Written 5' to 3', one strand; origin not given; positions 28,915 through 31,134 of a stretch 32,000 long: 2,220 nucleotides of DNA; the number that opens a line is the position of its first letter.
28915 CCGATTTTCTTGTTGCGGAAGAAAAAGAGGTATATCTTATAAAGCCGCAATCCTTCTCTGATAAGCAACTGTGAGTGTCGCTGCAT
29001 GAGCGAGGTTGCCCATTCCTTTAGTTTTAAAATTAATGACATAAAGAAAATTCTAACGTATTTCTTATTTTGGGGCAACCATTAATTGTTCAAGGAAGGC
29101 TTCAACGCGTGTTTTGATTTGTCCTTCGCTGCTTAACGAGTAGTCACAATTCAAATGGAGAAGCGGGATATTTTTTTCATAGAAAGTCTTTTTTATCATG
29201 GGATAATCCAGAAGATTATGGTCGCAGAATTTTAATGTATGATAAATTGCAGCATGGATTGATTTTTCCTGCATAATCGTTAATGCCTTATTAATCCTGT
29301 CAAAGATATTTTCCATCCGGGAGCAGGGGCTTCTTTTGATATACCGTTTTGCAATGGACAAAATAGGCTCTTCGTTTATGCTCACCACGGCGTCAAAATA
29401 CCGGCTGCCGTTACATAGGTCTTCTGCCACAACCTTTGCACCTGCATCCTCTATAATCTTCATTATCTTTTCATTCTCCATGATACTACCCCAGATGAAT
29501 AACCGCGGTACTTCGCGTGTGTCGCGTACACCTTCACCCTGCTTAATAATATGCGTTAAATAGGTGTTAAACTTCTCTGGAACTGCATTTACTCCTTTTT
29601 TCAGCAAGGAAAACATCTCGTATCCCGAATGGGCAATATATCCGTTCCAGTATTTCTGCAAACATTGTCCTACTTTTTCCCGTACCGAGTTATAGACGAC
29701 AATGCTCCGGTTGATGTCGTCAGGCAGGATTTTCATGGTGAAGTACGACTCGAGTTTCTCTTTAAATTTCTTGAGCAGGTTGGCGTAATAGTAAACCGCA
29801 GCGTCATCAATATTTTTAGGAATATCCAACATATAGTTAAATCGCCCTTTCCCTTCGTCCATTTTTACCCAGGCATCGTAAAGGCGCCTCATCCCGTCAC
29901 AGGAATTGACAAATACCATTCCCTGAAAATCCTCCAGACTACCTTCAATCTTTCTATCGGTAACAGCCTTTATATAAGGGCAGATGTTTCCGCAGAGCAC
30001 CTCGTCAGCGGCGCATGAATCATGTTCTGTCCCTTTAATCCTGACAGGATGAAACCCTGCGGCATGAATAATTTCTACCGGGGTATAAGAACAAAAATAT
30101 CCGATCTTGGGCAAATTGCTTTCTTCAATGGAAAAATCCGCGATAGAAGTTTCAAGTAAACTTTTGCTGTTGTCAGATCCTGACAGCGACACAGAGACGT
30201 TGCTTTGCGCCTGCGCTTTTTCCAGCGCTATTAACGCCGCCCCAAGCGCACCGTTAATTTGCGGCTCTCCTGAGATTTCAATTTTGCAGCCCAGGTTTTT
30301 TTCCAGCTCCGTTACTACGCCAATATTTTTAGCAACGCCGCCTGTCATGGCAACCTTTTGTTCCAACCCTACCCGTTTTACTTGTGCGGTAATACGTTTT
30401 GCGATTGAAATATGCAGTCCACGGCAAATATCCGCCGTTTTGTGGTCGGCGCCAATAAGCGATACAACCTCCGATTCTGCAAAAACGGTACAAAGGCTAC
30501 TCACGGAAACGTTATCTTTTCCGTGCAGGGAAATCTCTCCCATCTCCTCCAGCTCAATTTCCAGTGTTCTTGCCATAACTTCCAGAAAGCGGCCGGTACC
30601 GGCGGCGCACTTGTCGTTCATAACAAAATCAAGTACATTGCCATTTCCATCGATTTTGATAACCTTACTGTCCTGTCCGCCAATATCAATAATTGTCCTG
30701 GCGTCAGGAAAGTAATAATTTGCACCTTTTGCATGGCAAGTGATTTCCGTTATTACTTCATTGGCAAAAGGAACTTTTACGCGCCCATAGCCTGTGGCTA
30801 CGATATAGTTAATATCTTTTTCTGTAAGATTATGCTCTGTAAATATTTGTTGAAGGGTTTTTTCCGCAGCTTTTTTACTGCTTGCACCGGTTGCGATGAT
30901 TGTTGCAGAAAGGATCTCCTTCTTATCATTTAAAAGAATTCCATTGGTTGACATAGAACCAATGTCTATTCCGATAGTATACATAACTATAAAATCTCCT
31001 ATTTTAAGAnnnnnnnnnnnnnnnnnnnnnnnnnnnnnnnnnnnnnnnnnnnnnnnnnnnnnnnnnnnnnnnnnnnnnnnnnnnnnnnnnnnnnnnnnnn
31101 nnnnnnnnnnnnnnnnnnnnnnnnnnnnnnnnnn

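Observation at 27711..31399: Operon tethering an ATP-dependent [4Fe-4S] activase to a dehydratase/reductase-like core, led by a mini heme-copper-oxidase-like membrane protein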

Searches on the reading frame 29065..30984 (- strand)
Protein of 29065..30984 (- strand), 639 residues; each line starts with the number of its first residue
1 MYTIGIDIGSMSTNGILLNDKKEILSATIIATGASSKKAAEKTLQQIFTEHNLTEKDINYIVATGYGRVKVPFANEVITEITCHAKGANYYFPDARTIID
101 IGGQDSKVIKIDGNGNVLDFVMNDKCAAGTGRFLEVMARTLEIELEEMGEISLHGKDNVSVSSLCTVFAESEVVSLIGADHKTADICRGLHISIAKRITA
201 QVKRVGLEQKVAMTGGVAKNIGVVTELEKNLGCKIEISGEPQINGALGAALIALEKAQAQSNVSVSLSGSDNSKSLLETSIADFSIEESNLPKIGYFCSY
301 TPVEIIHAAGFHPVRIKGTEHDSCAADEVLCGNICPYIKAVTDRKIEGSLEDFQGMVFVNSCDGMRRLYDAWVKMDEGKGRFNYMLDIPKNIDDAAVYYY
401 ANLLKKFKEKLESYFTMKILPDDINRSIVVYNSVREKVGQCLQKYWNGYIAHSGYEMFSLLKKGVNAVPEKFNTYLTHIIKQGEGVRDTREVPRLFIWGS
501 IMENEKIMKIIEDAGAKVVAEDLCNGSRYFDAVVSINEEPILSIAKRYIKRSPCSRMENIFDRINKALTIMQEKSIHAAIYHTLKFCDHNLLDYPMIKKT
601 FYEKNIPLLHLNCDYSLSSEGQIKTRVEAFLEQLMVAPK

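Call 3: search_protein_families(library=pfam, proteins=[window:29065-30984:-], max_evalue=0.01)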
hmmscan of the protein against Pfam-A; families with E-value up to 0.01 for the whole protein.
window:29065-30984:- (639 aa): 2 families
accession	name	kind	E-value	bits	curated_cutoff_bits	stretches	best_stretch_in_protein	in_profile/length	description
PF06050.19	HGD-D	-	4e-76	257.2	28.4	1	298-634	1-342/342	2-hydroxyglutaryl-CoA dehydratase, D-component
PF01869.26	BcrAD_BadFG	-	2.7e-67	227.6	31.5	1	4-253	1-271/271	BadF/BadG/BcrA/BcrD ATPase family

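Call 4: search_protein_families(library=ncbifam, proteins=[window:29065-30984:-], max_evalue=0.01)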
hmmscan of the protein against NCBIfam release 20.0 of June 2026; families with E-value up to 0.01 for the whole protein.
window:29065-30984:- (639 aa): 10 families
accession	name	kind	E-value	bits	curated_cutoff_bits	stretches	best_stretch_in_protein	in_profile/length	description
TIGR00241.1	CoA_E_activ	domain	6.2e-80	268.3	125.4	1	2-252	1-248/248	acyl-CoA dehydratase activase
TIGR03192.1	benz_CoA_bzdQ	equivalog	8.5e-62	209.3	380.2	1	2-258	33-291/293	benzoyl-CoA reductase, bzd-type, subunit Q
NF040772.1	double_cubane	equivalog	1.1e-59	202.3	350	1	289-634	18-372/372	double-cubane-cluster-containing anaerobic reductase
TIGR02259.1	benz_CoA_red_A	equivalog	9.9e-49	166.2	578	1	57-250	229-429/432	benzoyl-CoA reductase subunit A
TIGR02261.1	benz_CoA_red_D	equivalog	4.5e-38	130.9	312.85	1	3-251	3-260/262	benzoyl-CoA reductase subunit D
NF052456.1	HyiscapDhHadC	equivalog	6.5e-37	127.3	700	1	281-633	19-371/372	(R)-2-hydroxyisocaproyl-CoA dehydratase subunit beta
TIGR03286.1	methan_mark_15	hypoth_equivalog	5.8e-33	114.5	455.75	1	3-253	146-401/404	methanogenesis marker 15 protein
TIGR03190.1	benz_CoA_bzdN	equivalog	1.4e-31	109.6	453.8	1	296-634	32-371/377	benzoyl-CoA reductase, bzd-type, subunit N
TIGR02263.1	benz_CoA_red_C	equivalog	4.4e-31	108.2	421.15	1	292-612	31-358/380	benzoyl-CoA reductase subunit C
NF007144.0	PRK09585.2-3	equivalog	1e-05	24.8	436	1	162-274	233-350/358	anhydro-N-acetylmuramic acid kinase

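Call 5: find_homologous_proteins(query=window:29065-30984:-, max_evalue=1e-10)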
Query window:29065-30984:- (639 aa): 7813 proteins with E <= 1e-10 among 8000 candidates; the best 120 are listed.
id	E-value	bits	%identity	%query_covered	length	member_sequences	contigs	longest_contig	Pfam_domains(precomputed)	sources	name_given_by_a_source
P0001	0.0e+0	1441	100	100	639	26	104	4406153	PF01869.27,PF06050.20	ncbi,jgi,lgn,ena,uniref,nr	ncbi:benzoyl-CoA reductase subunit BadG [Candidatus Kuenenia stuttgartiensis]|uniref:Benzoyl-CoA red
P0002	0.0e+0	1324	92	100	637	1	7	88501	PF01869.27,PF06050.20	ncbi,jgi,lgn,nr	ncbi:MAG: hypothetical protein FJ264_06110 [Planctomycetes bacterium]|nr:hypothetical protein [Planc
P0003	0.0e+0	1204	82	100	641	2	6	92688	PF01869.27,PF06050.20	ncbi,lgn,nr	ncbi:MAG: acyl-CoA dehydratase activase [Candidatus Brocadia sp.]|nr:acyl-CoA dehydratase activase [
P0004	0.0e+0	1203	82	100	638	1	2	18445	PF01869.27,PF06050.20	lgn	-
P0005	0.0e+0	1199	83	99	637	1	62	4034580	PF01869.27,PF06050.20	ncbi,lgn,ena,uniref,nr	ncbi:MAG: hypothetical protein DYG83_10660 [Candidatus Brocadia sp. AMX2]|uniref:CoA enzyme activase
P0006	0.0e+0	1198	83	99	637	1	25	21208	PF01869.27,PF06050.20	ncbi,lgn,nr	ncbi:MAG: acyl-CoA dehydratase activase [Candidatus Brocadia sinica]|nr:acyl-CoA dehydratase activas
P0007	0.0e+0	1198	82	99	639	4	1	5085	PF01869.27,PF06050.20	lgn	-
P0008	0.0e+0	1198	82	99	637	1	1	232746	PF01869.27,PF06050.20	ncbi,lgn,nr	ncbi:MAG: hypothetical protein E3K36_04685 [Candidatus Brocadia sp.]|nr:hypothetical protein [Candid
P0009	0.0e+0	1197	82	100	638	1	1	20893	PF01869.27,PF06050.20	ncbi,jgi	ncbi:MAG: 2-hydroxyacyl-CoA dehydratase [Candidatus Brocadia sp.]|jgi:predicted CoA-substrate-specif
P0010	0.0e+0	1195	81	100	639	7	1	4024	PF01869.27,PF06050.20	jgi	jgi:predicted CoA-substrate-specific enzyme activase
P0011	0.0e+0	1194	81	100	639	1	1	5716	PF01869.27,PF06050.20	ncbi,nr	ncbi:MAG: hypothetical protein QG591_1945 [Planctomycetota bacterium]|nr:hypothetical protein [Planc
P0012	0.0e+0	1183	81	100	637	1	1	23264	PF01869.27,PF06050.20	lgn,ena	-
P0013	0.0e+0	1183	81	100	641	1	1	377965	PF01869.27,PF06050.20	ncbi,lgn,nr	ncbi:MAG: acyl-CoA dehydratase activase [Candidatus Brocadiaceae bacterium]|nr:acyl-CoA dehydratase 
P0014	0.0e+0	1182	82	100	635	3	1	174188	PF01869.27,PF06050.20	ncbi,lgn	-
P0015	0.0e+0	1182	80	100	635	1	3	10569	PF01869.27,PF06050.20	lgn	-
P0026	0.0e+0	1176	80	100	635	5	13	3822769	PF01869.27,PF06050.20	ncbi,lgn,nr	ncbi:MAG: acyl-CoA dehydratase activase [Candidatus Jettenia sp.]|nr:MAG: acyl-CoA dehydratase activ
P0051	0.0e+0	1137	78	99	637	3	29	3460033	PF01869.27,PF06050.20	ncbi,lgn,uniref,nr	ncbi:MAG: 2-hydroxyacyl-CoA dehydratase [Candidatus Loosdrechtia sp.]|uniref:2-hydroxyacyl-CoA dehyd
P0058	9.7e-279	944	65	99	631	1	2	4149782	PF01869.27,PF06050.20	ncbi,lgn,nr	ncbi:MAG: acyl-CoA dehydratase activase [Candidatus Scalindua sp.]|nr:acyl-CoA dehydratase activase 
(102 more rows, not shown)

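Call 9: find_encoding_contigs(protein=P0058, flank=8000, max_places=2)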
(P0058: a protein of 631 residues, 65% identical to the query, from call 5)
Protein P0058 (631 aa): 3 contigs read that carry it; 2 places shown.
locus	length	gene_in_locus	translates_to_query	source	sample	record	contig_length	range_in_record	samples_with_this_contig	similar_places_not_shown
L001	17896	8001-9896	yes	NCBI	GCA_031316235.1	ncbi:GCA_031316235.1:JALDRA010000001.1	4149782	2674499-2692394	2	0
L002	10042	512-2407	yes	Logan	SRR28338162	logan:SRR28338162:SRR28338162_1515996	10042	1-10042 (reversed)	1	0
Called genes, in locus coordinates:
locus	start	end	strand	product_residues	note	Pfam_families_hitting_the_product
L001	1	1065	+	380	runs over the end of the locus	PF01098:FTSW_RODA_SPOVE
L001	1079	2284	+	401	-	PF03033:Glyco_transf_28, PF04101:Glyco_tran_28_C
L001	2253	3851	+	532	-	PF01225:Mur_ligase, PF08245:Mur_ligase_M, PF02875:Mur_ligase_C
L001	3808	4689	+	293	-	PF01565:FAD_binding_4, PF02873:MurB_C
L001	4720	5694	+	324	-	PF01820:Dala_Dala_lig_N, PF01071:GARS_A (weak), PF02655:ATP-grasp_3, PF02786:CPSase_L_D2, PF08443:RimK (faint), PF07478:Dala_Dala_lig_C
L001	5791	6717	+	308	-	-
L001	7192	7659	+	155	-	-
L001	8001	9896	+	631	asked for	PF01869:BcrAD_BadFG, PF06050:HGD-D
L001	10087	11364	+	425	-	PF06050:HGD-D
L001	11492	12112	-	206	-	PF00075:RNase_H, PF13456:RVT_3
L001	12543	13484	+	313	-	PF00850:Hist_deacetyl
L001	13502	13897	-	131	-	PF01649:Ribosomal_S20p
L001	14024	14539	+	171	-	PF01327:Pep_deformylase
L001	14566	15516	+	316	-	PF00551:Formyl_trans_N, PF02911:Formyl_trans_C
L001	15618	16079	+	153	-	PF01976:DUF116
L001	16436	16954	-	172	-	-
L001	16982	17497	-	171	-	-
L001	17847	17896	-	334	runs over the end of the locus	PF03255:ACCA, PF01039:Carboxyl_trans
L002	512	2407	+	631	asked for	PF01869:BcrAD_BadFG, PF06050:HGD-D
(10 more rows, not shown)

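Call 14: find_encoding_contigs(protein=P0005, flank=6000, max_places=1)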
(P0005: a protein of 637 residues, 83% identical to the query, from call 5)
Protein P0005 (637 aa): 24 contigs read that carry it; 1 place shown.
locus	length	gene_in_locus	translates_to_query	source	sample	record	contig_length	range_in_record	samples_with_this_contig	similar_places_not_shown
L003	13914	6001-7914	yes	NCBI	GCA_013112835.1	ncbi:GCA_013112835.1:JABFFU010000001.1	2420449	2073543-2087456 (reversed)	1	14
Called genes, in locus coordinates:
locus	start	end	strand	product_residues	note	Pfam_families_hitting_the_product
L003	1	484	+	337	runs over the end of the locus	PF00583:Acetyltransf_1, PF13673:Acetyltransf_10 (weak), PF13508:Acetyltransf_7, PF01558:POR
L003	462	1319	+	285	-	PF05681:Fumerase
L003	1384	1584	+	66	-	PF05635:23S_rRNA_IVP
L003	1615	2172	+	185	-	PF05683:Fumerase_C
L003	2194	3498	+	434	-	PF01676:Metalloenzyme, PF10143:PhosphMutase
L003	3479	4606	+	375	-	-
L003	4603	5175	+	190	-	PF02674:Colicin_V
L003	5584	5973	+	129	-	PF00115:COX1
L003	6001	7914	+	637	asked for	PF01869:BcrAD_BadFG, PF06050:HGD-D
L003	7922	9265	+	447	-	PF06050:HGD-D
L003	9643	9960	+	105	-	-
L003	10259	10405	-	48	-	-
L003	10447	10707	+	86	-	-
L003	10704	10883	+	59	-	PF18498:DUF5618 (weak)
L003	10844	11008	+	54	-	PF18498:DUF5618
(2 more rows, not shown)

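Call 15: find_encoding_contigs(protein=P0026, flank=6000, max_places=1)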
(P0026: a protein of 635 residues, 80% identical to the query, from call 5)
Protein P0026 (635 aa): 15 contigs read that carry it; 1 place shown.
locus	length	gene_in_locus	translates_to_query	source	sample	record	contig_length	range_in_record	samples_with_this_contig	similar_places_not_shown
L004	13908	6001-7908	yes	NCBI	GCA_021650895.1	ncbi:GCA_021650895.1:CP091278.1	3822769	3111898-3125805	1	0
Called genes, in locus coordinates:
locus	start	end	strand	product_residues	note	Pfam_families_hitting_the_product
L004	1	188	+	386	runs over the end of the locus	PF00583:Acetyltransf_1, PF13673:Acetyltransf_10 (weak), PF13508:Acetyltransf_7, PF01558:POR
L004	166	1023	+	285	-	PF05681:Fumerase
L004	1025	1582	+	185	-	PF05683:Fumerase_C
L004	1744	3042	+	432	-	PF01676:Metalloenzyme, PF10143:PhosphMutase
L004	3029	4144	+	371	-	PF13116:YhdP (faint)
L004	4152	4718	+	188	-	PF02674:Colicin_V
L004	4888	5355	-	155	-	-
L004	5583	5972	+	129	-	-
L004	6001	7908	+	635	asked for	PF01869:BcrAD_BadFG, PF06050:HGD-D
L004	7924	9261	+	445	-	PF06050:HGD-D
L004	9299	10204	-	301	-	PF01522:Polysacc_deac_1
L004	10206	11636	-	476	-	PF01336:tRNA_anti-codon, PF00152:tRNA-synt_2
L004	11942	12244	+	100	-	PF07876:Dabb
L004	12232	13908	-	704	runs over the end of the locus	PF08206:OB_RNB, PF17849:OB_Dis3 (weak), PF17876:CSD2, PF00773:RNB, PF00575:S1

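Call 16: find_encoding_contigs(protein=P0051, flank=6000, max_places=1)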
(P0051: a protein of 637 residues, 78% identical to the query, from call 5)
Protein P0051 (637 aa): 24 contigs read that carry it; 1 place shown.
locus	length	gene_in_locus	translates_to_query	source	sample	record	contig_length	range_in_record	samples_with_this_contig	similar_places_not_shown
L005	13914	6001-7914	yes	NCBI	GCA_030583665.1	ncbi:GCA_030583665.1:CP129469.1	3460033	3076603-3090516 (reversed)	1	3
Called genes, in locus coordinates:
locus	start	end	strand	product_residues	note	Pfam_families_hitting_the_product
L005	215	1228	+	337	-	PF00583:Acetyltransf_1, PF13673:Acetyltransf_10 (weak), PF13508:Acetyltransf_7, PF01558:POR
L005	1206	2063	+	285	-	PF05681:Fumerase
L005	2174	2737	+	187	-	PF05683:Fumerase_C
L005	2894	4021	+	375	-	PF13116:YhdP (faint)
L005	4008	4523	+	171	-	PF02674:Colicin_V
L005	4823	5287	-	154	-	-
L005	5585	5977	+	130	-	PF00115:COX1 (weak)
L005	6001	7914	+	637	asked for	PF01869:BcrAD_BadFG, PF06050:HGD-D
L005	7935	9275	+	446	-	PF06050:HGD-D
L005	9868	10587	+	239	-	PF00481:PP2C, PF13672:PP2C_2, PF07228:SpoIIE (faint)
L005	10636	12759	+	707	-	PF01433:Peptidase_M1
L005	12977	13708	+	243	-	PF13715:CarbopepD_reg_2 (faint), PF13620:CarboxypepD_reg (faint), PF14686:fn3_3 (weak)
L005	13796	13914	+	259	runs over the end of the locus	PF13442:Cytochrome_CBB3, PF00034:Cytochrom_C, PF13442:Cytochrome_CBB3 (weak)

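Call 17: search_solved_structures(query=window:29065-30984:-, max_evalue=0.001, show_alignments=0)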
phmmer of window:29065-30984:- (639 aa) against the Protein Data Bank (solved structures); distinct sequences matched with E-value up to 0.001: 10.
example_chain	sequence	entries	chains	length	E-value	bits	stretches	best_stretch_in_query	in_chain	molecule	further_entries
4eht_A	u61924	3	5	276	7.4e-79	269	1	1-261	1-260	Activator of 2-hydroxyisocaproyl-CoA dehydratase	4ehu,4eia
9gai_D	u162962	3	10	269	4.9e-75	256.4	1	2-260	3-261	3-methylbenzoyl-CoA reductase alpha subunit MbdQ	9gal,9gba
1hux_A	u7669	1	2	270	4.5e-66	226.8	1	1-258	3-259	ACTIVATOR OF (R)-2-HYDROXYGLUTARYL-COA DEHYDRATASE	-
7yyl_E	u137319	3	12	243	1.7e-46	162.1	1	5-255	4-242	Putative CoA-substrate-specific enzyme activase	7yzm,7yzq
9gai_C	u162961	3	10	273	3.3e-46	161.2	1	1-253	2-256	3-methylbenzoyl-CoA reductase delta subunit MbdP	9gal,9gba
7yyl_C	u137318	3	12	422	1.1e-30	109.9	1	292-634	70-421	Dehydratase family protein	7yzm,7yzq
6eno_A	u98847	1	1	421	1.5e-30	109.5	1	292-633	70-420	Dehydratase family protein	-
3o3m_B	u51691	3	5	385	1e-27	100.1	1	288-637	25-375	beta subunit 2-hydroxyacyl-CoA dehydratase | beta-subunit 2-hydroxyacyl-CoA dehydratase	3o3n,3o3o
8s02_B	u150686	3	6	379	3.8e-27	98.2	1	294-634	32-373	BzdN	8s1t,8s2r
9g87_B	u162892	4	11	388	2e-12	49.6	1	294-635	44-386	3-methylbenzoyl-CoA reductase gamma subunit MbdN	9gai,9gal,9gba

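Call 25: search_protein_representatives(protein=window:29065-30984:-)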
Query: 639 residues. Proteins with E-value up to 0.001 (for the whole library): 9615; up to 1e-10: 5707; up to 1e-30: 1989. The best 150 are listed.
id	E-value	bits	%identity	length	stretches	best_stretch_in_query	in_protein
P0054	4.4e-284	960.0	68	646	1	1-635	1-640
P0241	6.3e-141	487.2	43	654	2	2-258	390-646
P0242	8.1e-135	467.1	43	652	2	2-256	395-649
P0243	1.3e-127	443.3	41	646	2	2-262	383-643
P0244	3.8e-126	438.4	41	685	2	2-269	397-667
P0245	3.1e-117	409.0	41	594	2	2-259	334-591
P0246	5.1e-115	401.7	41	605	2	2-256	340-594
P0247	3.0e-111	389.2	41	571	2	3-254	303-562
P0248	7.0e-110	384.7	43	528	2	2-259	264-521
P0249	1.1e-108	380.8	44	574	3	4-257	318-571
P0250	1.7e-105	370.2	36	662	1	1-635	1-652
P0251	6.1e-105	368.4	46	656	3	2-256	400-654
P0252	1.3e-103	364.1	40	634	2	2-258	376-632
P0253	1.6e-102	360.4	38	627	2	4-258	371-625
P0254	3.0e-102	359.5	43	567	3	2-255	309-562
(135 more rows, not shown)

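Call 39: find_encoding_contigs(protein=P0241, flank=5000, max_places=2)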
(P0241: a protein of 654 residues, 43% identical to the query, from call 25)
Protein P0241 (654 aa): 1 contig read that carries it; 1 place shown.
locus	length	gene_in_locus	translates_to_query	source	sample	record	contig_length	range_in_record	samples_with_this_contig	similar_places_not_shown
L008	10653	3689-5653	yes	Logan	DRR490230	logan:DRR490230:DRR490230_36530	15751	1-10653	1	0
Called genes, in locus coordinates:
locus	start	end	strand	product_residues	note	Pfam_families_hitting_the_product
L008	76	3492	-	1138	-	-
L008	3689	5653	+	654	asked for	PF06050:HGD-D, PF01869:BcrAD_BadFG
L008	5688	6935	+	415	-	PF06050:HGD-D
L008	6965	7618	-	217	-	PF07947:YhhN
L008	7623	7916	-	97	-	-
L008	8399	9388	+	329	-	PF07963:N_methyl (weak)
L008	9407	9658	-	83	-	PF03884:YacG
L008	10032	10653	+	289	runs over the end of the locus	PF01261:AP_endonuc_2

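Call 40: find_encoding_contigs(protein=P0250, flank=5000, max_places=2)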
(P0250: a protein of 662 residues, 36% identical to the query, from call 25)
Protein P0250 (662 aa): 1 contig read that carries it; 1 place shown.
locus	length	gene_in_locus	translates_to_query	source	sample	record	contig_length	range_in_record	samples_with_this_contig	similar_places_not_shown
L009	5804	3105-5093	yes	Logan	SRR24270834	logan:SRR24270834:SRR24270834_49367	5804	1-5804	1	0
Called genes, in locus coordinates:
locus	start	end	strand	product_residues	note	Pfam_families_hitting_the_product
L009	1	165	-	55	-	?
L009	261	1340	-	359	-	PF00180:Iso_dh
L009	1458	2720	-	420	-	PF13439:Glyco_transf_4, PF00534:Glycos_transf_1, PF13692:Glyco_trans_1_4, PF13524:Glyco_trans_1_2 (weak)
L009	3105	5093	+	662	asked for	PF01869:BcrAD_BadFG, PF06050:HGD-D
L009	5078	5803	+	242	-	?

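Call 53: list_cluster_members(proteins=[window:29065-30984:-, window:27711-29078:-, window:27711-29042:-, window:31010-31399:-])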
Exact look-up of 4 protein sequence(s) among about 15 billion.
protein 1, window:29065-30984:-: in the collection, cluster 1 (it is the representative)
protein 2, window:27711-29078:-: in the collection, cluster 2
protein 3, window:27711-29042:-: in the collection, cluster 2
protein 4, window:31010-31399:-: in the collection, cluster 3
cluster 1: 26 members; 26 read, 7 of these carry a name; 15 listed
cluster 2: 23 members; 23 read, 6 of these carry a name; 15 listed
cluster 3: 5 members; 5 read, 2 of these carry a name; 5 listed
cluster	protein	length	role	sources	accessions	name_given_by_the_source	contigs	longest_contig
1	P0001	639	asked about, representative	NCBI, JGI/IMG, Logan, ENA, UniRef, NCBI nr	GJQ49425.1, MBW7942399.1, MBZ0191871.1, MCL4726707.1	benzoyl-CoA reductase subunit BadG [Candidatus Kuenenia stuttgartiensis] | Benzoyl-CoA reductase subunit BadG n=1 Tax=Kuenenia stuttgartiensis TaxID=174633 ... | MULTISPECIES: acyl-CoA dehydratase activase [Kuenenia]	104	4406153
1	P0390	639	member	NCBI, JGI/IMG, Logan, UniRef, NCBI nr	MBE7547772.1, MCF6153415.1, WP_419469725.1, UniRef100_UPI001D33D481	MAG: 2-hydroxyacyl-CoA dehydratase [Planctomycetia bacterium] | predicted CoA-substrate-specific enzyme activase | acyl-CoA dehydratase activase n=1 Tax=Candidatus Kuenenia sp. TaxID=2499824 ...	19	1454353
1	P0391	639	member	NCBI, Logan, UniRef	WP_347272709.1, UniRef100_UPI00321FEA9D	acyl-CoA dehydratase activase [Candidatus Kuenenia sp.] | acyl-CoA dehydratase activase n=1 Tax=Candidatus Kuenenia sp. TaxID=2499824 ...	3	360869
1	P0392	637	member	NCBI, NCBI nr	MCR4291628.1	MAG: acyl-CoA dehydratase activase, partial [Candidatus Kuenenia sp.] | acyl-CoA dehydratase activase [Candidatus Kuenenia sp.]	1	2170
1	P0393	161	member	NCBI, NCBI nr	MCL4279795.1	MAG: hypothetical protein KJZ60_08950, partial [Ignavibacteriaceae bacterium] | hypothetical protein [Ignavibacteriaceae bacterium]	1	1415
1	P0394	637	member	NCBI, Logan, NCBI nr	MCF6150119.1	MAG: hypothetical protein E3K37_15845 [Candidatus Kuenenia sp.] | hypothetical protein [Candidatus Kuenenia hertensis]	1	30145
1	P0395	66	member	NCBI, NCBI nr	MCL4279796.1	MAG: hypothetical protein KJZ60_08955, partial [Ignavibacteriaceae bacterium] | hypothetical protein [Ignavibacteriaceae bacterium]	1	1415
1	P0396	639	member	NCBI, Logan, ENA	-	-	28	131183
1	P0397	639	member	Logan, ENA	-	-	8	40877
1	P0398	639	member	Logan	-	-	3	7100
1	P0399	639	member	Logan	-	-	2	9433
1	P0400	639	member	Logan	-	-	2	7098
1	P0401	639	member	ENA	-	-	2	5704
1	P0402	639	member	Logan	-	-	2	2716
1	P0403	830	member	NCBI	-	-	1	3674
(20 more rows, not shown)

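Call 59: search_protein_families(library=pfam, proteins=[L001:7192-7659:+, L004:4888-5355:-], max_evalue=0.01)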
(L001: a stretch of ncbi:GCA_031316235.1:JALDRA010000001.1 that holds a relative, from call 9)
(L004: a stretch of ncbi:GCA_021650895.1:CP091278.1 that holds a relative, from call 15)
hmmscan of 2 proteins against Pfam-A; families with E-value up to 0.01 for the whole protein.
L001:7192-7659:+ (155 aa): 1 family
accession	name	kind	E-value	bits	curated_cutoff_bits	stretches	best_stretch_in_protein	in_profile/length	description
PF13597.11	NRDD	-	4.4e-05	22.8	26.2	1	103-131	533-560/562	Anaerobic ribonucleoside-triphosphate reductase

L004:4888-5355:- (155 aa): 1 family
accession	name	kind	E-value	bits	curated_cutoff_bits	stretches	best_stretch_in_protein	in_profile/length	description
PF14891.12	Peptidase_M91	-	0.0054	17.5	25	1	32-128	13-106/176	Effector protein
